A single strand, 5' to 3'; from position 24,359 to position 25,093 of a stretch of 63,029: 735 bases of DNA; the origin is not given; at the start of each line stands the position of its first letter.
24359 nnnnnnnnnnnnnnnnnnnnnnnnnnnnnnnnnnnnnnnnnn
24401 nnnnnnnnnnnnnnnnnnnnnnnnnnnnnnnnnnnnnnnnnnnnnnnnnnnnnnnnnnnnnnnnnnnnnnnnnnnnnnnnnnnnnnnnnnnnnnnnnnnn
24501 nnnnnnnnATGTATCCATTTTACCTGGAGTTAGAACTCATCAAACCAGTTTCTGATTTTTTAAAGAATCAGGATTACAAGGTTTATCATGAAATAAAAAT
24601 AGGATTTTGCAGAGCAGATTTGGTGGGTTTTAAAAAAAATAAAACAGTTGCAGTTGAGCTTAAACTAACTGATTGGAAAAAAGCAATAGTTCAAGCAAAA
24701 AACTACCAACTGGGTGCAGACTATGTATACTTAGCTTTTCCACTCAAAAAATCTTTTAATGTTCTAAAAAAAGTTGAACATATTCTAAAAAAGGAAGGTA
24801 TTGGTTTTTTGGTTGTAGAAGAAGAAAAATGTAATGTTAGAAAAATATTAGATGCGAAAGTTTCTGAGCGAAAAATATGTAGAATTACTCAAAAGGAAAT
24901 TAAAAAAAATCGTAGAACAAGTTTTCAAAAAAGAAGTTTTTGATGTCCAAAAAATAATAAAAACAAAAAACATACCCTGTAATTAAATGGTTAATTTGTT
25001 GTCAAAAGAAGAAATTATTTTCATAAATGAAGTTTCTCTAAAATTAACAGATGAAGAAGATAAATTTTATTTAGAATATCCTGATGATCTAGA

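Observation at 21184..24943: Overlapping four-gene cassette: Walker-less RecA-fold protein, 84-aa helical protein, exonuclease-dead variant family-B polymerase, PD-(D/E)xK protein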

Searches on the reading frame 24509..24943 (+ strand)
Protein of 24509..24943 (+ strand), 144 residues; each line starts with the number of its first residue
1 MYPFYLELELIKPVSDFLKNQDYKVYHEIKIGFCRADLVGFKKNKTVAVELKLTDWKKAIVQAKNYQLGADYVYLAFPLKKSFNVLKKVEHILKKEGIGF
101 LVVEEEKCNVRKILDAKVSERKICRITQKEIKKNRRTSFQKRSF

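Call 3: search_protein_families(library=pfam, proteins=[window:24509-24943:+], max_evalue=0.1)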
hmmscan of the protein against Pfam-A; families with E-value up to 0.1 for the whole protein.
window:24509-24943:+ (144 aa): 2 families
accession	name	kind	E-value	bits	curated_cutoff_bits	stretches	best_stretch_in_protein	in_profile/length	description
PF18741.7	MTES_1575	-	0.055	14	38.2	0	14-59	5-52/96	REase_MTES_1575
PF02153.23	PDH_N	-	0.065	13.2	26.5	1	48-98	27-74/154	Prephenate dehydrogenase, nucleotide-binding domain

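Call 4: search_protein_families(library=ncbifam, proteins=[window:24509-24943:+], max_evalue=0.1)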
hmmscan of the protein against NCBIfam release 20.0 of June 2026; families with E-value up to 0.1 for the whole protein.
window:24509-24943:+ (144 aa): 1 family
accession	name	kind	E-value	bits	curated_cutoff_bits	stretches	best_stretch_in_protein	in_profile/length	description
NF007403.0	PRK09935.1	equivalog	0.029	14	271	1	40-107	22-89/210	fimbria biosynthesis transcriptional regulator FimZ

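Call 17: find_homologous_proteins(query=window:24509-24943:+, max_evalue=0.001)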
Query window:24509-24943:+ (144 aa): 307 proteins with E <= 0.001 among 323 candidates; the best 120 are listed.
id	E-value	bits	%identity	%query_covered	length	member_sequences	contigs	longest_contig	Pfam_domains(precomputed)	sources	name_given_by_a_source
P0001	1.5e-87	309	100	100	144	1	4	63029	-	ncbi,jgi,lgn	jgi:hypothetical protein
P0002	2.0e-71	256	82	99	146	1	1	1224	-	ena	-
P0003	5.9e-69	248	82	99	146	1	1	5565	-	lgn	-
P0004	1.2e-67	244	79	99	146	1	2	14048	-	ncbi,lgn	-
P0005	3.5e-64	233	76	93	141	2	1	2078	-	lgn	-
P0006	5.4e-64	232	74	100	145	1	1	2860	-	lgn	-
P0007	9.8e-63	228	72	100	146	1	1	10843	-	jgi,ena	-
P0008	3.4e-62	227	72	100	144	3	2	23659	-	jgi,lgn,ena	-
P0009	3.0e-61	224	71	100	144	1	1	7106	-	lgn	-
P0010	3.1e-60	220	76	94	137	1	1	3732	-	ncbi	-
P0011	3.4e-60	220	75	94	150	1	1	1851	-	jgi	jgi:hypothetical protein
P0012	3.2e-59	217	67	100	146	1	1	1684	-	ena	-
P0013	4.5e-59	216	72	100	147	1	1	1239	-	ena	-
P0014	1.2e-58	215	67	100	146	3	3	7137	-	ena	-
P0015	5.2e-58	213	71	91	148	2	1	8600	-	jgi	-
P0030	2.6e-53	198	63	100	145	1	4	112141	-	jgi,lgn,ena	-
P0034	1.4e-52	195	61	100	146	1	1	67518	-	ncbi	-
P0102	2.6e-49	185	64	92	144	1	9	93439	-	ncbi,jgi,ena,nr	ncbi:hypothetical protein AYK20_01580 [Thermoplasmatales archaeon SG8-52-1]|nr:MAG: hypothetical pro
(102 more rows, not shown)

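Call 18: find_encoding_contigs(protein=P0102, flank=7000, max_places=2)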
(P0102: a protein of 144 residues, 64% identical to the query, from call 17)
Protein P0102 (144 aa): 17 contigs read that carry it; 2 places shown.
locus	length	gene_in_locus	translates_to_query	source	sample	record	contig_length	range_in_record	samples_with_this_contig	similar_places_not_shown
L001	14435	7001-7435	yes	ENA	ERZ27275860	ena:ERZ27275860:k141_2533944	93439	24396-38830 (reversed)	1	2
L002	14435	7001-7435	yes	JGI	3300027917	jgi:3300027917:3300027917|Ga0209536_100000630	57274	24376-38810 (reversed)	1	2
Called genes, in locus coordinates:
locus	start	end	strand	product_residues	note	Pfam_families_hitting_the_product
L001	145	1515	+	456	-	PF00881:Nitroreductase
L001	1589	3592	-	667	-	PF00246:Peptidase_M14, PF18911:PKD_4, PF00801:PKD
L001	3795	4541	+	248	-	PF08423:Rad51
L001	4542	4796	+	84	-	PF26485:DUF8156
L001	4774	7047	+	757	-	PF03104:DNA_pol_B_exo1 (faint), PF00136:DNA_pol_B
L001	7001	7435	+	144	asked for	-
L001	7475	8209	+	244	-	PF02586:SRAP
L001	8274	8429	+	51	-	-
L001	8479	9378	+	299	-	PF00493:MCM, PF05496:RuvB_N (weak), PF00158:Sigma54_activat (weak), PF00004:AAA, PF07728:AAA_5, PF07724:AAA_2 (weak), PF01078:Mg_chelatase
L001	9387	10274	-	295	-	PF04055:Radical_SAM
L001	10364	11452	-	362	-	PF00112:Peptidase_C1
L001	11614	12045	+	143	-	-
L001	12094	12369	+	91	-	-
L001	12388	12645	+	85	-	-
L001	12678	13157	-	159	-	PF01592:NifU_N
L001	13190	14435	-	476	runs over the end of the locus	PF27533:CapK_C (weak)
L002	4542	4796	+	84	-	PF26485:DUF8156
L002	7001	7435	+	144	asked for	-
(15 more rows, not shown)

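Call 19: find_encoding_contigs(protein=P0030, flank=7000, max_places=2)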
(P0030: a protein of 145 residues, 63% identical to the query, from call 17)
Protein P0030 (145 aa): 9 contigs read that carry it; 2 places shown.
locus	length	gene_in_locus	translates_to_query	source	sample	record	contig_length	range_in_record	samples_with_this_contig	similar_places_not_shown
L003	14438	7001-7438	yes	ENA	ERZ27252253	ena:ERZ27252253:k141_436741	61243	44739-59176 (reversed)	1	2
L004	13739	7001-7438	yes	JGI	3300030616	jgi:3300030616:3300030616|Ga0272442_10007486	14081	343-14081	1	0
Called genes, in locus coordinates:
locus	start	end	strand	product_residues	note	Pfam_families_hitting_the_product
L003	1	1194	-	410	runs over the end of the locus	PF00162:PGK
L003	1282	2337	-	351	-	PF00044:Gp_dh_N, PF02800:Gp_dh_C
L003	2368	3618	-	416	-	PF00919:UPF0004, PF04055:Radical_SAM, PF01938:TRAM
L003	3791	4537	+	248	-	PF08423:Rad51 (weak)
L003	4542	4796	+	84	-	PF26485:DUF8156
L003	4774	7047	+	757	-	PF03104:DNA_pol_B_exo1, PF00136:DNA_pol_B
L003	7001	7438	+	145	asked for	-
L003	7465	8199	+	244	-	PF02586:SRAP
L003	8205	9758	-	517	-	PF01921:tRNA-synt_1f, PF09334:tRNA-synt_1g (faint), PF19269:Anticodon_2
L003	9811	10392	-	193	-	PF00156:Pribosyltran, PF24390:PRTase-CE (weak)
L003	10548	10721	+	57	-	PF03911:Sec61_beta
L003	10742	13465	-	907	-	PF01411:tRNA-synt_2c, PF07973:tRNA_SAD, PF02272:DHHA1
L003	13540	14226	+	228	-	PF07758:DUF1614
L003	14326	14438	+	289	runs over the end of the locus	-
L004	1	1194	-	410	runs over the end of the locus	PF00162:PGK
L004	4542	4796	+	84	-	PF26485:DUF8156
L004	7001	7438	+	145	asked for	-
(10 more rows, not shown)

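Call 20: find_encoding_contigs(protein=P0034, flank=7000, max_places=2)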
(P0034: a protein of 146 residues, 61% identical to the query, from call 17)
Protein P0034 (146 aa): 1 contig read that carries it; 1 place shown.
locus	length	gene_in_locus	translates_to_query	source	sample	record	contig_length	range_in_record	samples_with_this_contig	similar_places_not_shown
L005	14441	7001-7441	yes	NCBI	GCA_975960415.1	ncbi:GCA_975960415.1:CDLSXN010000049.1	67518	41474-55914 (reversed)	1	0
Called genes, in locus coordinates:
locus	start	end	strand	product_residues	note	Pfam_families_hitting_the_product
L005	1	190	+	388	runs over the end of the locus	PF00108:Thiolase_N, PF22691:Thiolase_C_1, PF02803:Thiolase_C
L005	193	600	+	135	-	PF12172:zf-ChsH2, PF01796:OB_ChsH2_C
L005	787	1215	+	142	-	PF02566:OsmC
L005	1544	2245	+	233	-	PF12844:HTH_19 (weak), PF13560:HTH_31, PF01381:HTH_3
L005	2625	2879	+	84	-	PF13273:DUF4064 (weak)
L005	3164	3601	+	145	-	PF13240:Zn_Ribbon_1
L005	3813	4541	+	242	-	PF08423:Rad51 (weak)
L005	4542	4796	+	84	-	PF26485:DUF8156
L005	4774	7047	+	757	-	PF03104:DNA_pol_B_exo1, PF00136:DNA_pol_B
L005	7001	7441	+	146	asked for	-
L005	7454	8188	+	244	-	PF02586:SRAP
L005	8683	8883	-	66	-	PF20095:DUF6485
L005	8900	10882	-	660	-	PF22745:Nlig-Ia, PF01653:DNA_ligase_aden, PF03120:OB_DNA_ligase, PF03119:DNA_ligase_ZBD, PF14520:HHH_5 (faint), PF12826:HHH_2, PF00533:BRCT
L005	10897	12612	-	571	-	PF14716:HHH_8, PF14520:HHH_5 (weak), PF14791:DNA_pol_B_thumb, PF02811:PHP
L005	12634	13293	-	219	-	PF01047:MarR (weak), PF12802:MarR_2 (faint), PF13412:HTH_24 (weak), PF01982:CTP-dep_RFKase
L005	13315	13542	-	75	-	PF14947:HTH_45 (weak)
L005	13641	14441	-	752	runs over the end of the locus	PF00282:Pyridoxal_deC, PF00027:cNMP_binding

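Call 24: search_solved_structures(query=A1, max_evalue=10, show_alignments=3)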
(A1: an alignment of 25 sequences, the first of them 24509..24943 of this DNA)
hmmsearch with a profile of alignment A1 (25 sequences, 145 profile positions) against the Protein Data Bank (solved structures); distinct sequences matched with E-value up to 10: 1.
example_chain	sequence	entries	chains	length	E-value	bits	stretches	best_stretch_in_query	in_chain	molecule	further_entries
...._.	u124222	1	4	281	0.57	13.5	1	95-139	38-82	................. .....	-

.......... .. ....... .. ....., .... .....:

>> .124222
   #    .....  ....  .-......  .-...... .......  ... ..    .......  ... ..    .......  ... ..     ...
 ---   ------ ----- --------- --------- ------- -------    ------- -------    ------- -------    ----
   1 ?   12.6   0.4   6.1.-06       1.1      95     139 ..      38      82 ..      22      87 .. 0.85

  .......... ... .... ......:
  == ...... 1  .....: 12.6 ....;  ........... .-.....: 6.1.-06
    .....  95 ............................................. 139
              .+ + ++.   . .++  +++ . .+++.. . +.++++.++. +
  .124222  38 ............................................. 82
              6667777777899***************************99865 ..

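Call 28: predict_structure(alignment_id=A1)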
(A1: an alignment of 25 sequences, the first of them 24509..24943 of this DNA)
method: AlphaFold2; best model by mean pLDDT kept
length: 144 residues; sequences in the alignment: 25
mean_pLDDT: 88.5   pTM: 0.82
mean pLDDT of the five models: 88.5, 87.0, 86.6, 85.8, 85.2
residues with pLDDT >= 90: 87; 70-90: 46; 50-70: 10; < 50: 1
segments of 3 or more residues with pLDDT < 50: none
pLDDT, mean of each block of 10 residues (from residue 1): 75 95 93 90 94 88 93 94 91 96 91 95 85 72 57
secondary structure, 60 per line:
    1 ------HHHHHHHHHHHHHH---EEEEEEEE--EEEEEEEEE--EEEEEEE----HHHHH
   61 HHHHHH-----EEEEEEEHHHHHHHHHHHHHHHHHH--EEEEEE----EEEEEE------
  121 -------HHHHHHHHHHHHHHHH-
elements in order: H7-20 E24-31 E34-42 E45-51 H56-66 E72-78 H79-96 E99-104 E109-114 H128-143

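Call 30: search_protein_representatives(protein=window:24509-24943:+)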
Query: 144 residues. Proteins with E-value up to 0.001 (for the whole library): 584; up to 1e-10: 52; up to 1e-30: 3. The best 150 are listed.
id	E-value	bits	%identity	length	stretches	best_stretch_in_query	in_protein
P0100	6.6e-50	185.1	61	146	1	1-142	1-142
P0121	1.5e-41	158.1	68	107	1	1-107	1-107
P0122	1.1e-33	132.6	52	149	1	3-133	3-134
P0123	2.7e-30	121.6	51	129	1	10-125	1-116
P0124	9.4e-27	110.2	71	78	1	1-78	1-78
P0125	2.6e-26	108.7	54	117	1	27-128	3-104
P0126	7.9e-22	94.2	60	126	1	11-85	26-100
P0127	1.6e-19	86.8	47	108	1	40-142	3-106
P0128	1.9e-19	86.5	52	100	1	47-137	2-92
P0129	2.6e-18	82.8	48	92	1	54-142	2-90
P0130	5.7e-18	81.7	44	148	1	6-124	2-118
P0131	2.0e-16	76.7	36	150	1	6-127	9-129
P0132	2.8e-16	76.2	40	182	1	6-128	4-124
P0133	7.6e-16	74.8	49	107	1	6-104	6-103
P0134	4.4e-15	72.4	39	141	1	9-125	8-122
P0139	1.2e-13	67.8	38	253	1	8-123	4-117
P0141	1.4e-13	67.5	36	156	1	10-133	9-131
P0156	3.5e-12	63.0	43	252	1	6-111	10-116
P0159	9.5e-12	61.6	31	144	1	8-126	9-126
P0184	5.0e-10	56.0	39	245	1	3-85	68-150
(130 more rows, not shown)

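Call 31: fold_search(model_id=the predicted structure, library=pdb)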
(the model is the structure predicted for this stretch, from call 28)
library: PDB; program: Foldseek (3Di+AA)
matches with E <= 10: 416; with E <= 0.001: 4
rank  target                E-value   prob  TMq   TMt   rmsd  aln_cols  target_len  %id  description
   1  3dnx                  4.1e-05  1.00  0.60  0.59   2.8       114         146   16  SPO1766 protein of unknown function from Silicibacter pomeroyi. (released 2008-09-02)
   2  2inb                  4.7e-05  1.00  0.57  0.63   3.3       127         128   16  Crystal structure of an XisH family protein (ZP_00107633.1) from Nostoc punctiforme PCC 73102 at 1.60 A resolution (released 2006-10-24)
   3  2okf_A                6.9e-05  1.00  0.54  0.59   3.6       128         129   20  CRYSTAL STRUCTURE OF A FDXN ELEMENT EXCISION CONTROLLING FACTOR PROTEIN (AVA_3312) FROM ANABAENA VARIABILIS AT 1.60 A  (released 2007-01-30)
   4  2ph7_A                5.9e-04  1.00  0.56  0.38   3.4       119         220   10  Crystal structure of AF2093 from Archaeoglobus fulgidus (released 2007-05-08)
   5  2ph7_B                1.4e-03  1.00  0.55  0.38   3.4       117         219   10  Crystal structure of AF2093 from Archaeoglobus fulgidus (released 2007-05-08)
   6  4dap                  5.0e-03  0.98  0.47  0.31   8.8       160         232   13  The structure of Escherichia coli SfsA (released 2013-08-14)
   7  9nl2_A                5.3e-03  0.95  0.33  0.05   9.7       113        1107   12  Structure of R2 retrotransposon protein from Platysternon megacephalum initiating target-primed reverse transcription (released 2025-06-18)
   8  9nl3_A                6.0e-03  0.89  0.29  0.05  11.1       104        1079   15  Structure of R2 retrotransposon protein from Taeniopygia guttata initiating target-primed reverse transcription (released 2025-06-18)
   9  3fov                  8.3e-03  0.89  0.31  0.42  10.5       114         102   12  Crystal structure of protein RPA0323 of unknown function from Rhodopseudomonas palustris (released 2009-01-13)
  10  8iby_C                1.3e-02  0.89  0.34  0.07   9.5       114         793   10  Structure of R2 with 5'ORF (released 2023-09-20)
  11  1y88                  1.4e-02  0.99  0.48  0.39   4.4       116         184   14  Crystal Structure of Protein of Unknown Function AF1548 (released 2004-12-21)
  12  9dou_A                1.5e-02  0.85  0.32  0.06  10.8       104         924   12  Taeniopygia guttata R2 retrotransposon (R2Tg) initiating target-primed reverse transcription (released 2025-05-21)
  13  2g3w_B                1.6e-02  0.97  0.48  0.40   8.6       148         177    9  The Crystal Structure of YaeQ Protein from Xanthomonas axonopodis pv. citri (released 2007-02-27)
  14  8gh6_A                1.6e-02  0.89  0.34  0.07   9.7       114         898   10  Bombyx mori R2 retrotransposon initiating target-primed reverse transcription (released 2023-04-05)
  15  4tkd_A                1.7e-02  0.75  0.32  0.37  12.4       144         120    8  Sulfolobus solfataricus HJC mutants (released 2015-08-12)
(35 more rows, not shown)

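Call 32: search_protein_families(library=pfam, proteins=[P0122, P0130, P0131, P0132, P0134, P0139, P0141, P0156, P0159, P0184], max_evalue=0.01)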
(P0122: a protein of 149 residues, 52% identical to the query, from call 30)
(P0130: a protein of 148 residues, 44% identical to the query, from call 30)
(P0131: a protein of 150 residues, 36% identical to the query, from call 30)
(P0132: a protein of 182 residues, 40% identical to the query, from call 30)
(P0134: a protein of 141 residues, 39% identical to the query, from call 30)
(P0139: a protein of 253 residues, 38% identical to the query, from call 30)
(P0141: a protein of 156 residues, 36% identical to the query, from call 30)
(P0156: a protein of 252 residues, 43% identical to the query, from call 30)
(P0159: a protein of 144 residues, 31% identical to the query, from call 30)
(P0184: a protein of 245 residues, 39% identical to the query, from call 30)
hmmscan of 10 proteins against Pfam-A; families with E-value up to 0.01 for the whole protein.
P0122 (149 aa): 0 families

P0130 (148 aa): 0 families

P0131 (150 aa): 1 family
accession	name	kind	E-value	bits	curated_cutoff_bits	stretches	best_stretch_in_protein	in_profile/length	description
PF18743.7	AHJR-like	-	0.008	16.2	26.1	0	4-59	3-65/123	REase_AHJR-like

P0132 (182 aa): 0 families

P0134 (141 aa): 1 family
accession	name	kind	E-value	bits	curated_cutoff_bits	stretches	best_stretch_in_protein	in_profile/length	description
PF18741.7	MTES_1575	-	0.0027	18.2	38.2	1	13-59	5-53/96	REase_MTES_1575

P0139 (253 aa): 0 families

P0141 (156 aa): 0 families

P0156 (252 aa): 0 families

P0159 (144 aa): 0 families

P0184 (245 aa): 0 families

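Call 38: find_homologous_proteins(query=A2, max_evalue=0.00001)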
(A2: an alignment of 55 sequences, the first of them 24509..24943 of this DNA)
Query A2 (55 sequences) (144 aa, profile of the alignment): 390 proteins with E <= 0.00001 among 2745 candidates; the best 120 are listed.
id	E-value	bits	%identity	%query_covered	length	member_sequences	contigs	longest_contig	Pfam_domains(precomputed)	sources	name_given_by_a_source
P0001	1.0e-47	180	100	100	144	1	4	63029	-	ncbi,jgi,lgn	jgi:hypothetical protein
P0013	1.9e-47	180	72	100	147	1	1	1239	-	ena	-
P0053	1.2e-46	177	69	86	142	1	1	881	-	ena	-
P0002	1.4e-46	177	82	99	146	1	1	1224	-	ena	-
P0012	2.0e-46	176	67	100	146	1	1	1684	-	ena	-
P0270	3.1e-46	176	61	91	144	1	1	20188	-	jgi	jgi:hypothetical protein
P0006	4.1e-46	175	74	100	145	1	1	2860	-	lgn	-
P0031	4.3e-46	175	67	97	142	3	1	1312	-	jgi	jgi:hypothetical protein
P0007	5.0e-46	175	72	100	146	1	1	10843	-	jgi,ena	-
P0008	5.7e-46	175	72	100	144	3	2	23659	-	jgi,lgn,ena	-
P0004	1.5e-45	173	79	99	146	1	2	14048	-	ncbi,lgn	-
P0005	2.0e-45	173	76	93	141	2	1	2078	-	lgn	-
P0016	2.7e-45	173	68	100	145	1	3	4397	-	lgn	-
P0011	2.8e-45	173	75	94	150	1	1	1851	-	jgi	jgi:hypothetical protein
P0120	3.1e-45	172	63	92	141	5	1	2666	-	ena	-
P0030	7.7e-45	171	63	100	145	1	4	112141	-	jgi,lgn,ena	-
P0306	7.3e-43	165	38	89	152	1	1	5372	-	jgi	jgi:hypothetical protein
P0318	1.5e-42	164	50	94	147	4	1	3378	-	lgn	-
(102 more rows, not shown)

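Call 39: find_encoding_contigs(protein=P0306, flank=6000, max_places=3)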
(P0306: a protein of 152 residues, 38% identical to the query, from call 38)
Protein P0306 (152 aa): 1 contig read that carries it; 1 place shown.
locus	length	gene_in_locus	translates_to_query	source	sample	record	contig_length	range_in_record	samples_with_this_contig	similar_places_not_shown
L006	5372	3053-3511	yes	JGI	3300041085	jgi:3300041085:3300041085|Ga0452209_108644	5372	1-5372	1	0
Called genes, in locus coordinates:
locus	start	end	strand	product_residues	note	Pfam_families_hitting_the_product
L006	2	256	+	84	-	?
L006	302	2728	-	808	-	PF04851:ResIII (faint), PF00270:DEAD (faint), PF06733:DEAD_2, PF13307:Helicase_C_2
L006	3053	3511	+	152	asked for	-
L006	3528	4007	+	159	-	PF10263:SprT-like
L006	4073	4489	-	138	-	PF05635:23S_rRNA_IVP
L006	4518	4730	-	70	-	-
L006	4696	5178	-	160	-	-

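Call 40: find_encoding_contigs(protein=P0318, flank=6000, max_places=3)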
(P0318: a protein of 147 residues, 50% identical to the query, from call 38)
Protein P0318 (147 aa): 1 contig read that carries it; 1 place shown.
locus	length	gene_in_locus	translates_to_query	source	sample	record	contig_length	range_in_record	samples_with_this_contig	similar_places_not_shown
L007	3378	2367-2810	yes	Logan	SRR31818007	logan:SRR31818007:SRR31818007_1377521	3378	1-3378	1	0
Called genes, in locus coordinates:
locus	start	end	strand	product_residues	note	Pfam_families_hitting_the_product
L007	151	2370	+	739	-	PF00136:DNA_pol_B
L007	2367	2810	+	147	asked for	-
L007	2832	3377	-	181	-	?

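Call 65: find_related_loci(query=A6, collection=metagenome_contigs, flank=6000)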
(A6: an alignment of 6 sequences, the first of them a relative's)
Query A6 (170 aa) in metagenome_contigs; peptide patterns used: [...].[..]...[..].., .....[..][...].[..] (x = any residue, [..] = any of these).
600 stretches matched a pattern (row limit reached: there are more); 134 encode a relative of the query (tblastn E <= 1e-3); the best 80 are kept; 80 distinct loci.
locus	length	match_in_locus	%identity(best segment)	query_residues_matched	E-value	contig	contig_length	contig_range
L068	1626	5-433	68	5-146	9e-59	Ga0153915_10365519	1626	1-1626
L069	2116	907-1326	62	4-145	3e-51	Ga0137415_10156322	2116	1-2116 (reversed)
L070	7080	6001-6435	65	1-144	2e-49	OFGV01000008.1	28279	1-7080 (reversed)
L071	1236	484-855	64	7-129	9e-52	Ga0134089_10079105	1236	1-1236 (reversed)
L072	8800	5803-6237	65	1-144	1e-49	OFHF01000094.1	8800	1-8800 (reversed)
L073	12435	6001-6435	65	1-144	1e-49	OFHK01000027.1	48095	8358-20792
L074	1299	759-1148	62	1-129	4e-51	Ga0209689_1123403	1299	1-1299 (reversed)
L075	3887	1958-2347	62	1-129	4e-49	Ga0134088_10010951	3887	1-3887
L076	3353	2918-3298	65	4-129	3e-49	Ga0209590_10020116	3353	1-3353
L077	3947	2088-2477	62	1-129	4e-49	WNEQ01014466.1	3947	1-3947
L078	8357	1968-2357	62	1-129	4e-49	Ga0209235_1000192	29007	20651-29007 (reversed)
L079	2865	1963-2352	62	1-129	4e-49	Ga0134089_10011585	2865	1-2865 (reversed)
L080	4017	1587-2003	58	1-138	6e-49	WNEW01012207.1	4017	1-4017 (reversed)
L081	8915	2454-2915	55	5-158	1e-48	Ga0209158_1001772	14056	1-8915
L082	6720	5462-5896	55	1-138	2e-48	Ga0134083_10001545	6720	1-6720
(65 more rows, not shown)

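Call 89: search_protein_families(library=padloc, proteins=[window:24509-24943:+], max_evalue=0.01)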
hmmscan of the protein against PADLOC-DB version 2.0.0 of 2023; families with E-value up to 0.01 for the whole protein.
window:24509-24943:+ (144 aa): 1 family
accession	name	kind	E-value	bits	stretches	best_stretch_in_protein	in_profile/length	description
PDLC00477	JetB1|JetB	-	0.001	17.3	1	82-129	132-181/189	DUF4194 domain; MukE-like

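Call 97: search_protein_families(library=pfam, proteins=[L001:7475-8209:+], max_evalue=0.001)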
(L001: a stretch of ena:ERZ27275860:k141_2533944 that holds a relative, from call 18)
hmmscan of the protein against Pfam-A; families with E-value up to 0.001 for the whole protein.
L001:7475-8209:+ (244 aa): 1 family
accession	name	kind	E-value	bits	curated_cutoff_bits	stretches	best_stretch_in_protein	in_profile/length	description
PF02586.19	SRAP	-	3.3e-58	197.2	27.1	1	1-213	1-211/214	SOS response associated peptidase (SRAP)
